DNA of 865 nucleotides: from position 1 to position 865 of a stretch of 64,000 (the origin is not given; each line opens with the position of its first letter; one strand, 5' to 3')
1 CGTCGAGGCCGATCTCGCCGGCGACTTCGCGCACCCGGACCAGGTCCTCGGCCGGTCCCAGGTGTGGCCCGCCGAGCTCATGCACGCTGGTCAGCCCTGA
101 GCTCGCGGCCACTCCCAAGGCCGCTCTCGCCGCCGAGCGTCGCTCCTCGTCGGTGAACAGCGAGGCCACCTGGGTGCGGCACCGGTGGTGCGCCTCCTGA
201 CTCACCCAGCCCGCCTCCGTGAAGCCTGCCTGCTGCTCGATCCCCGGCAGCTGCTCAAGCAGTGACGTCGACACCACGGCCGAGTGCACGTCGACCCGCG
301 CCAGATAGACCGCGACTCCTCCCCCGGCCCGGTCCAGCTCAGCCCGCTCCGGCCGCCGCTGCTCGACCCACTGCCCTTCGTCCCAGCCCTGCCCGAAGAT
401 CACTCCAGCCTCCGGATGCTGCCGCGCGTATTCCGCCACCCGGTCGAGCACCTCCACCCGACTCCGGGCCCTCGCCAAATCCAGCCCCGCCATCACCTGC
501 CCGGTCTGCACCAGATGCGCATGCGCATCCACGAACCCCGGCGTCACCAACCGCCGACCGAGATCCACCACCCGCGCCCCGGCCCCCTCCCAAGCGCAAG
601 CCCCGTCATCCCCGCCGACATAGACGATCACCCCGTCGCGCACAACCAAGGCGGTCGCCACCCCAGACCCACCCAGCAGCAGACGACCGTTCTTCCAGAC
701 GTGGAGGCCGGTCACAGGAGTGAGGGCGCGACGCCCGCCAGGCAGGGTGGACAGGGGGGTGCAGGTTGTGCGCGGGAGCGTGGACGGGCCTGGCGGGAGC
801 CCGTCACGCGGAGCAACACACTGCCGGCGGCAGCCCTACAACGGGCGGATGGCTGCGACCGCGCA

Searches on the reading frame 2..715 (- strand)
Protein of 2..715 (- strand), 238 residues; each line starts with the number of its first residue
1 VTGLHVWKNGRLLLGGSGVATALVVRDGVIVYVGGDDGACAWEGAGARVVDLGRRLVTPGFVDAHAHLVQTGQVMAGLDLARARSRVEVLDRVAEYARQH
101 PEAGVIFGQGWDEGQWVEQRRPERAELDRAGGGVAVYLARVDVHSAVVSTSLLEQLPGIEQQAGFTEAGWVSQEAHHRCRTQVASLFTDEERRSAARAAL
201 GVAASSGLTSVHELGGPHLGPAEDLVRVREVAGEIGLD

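Call 4: search_protein_families(library=pfam, proteins=[window:2-715:-], max_evalue=0.01)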
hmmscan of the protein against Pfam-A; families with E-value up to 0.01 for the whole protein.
window:2-715:- (238 aa): 1 family
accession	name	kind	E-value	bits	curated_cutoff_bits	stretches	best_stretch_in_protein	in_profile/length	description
PF07969.17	Amidohydro_3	-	5.8e-30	105.6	29.7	1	48-234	1-198/472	Amidohydrolase family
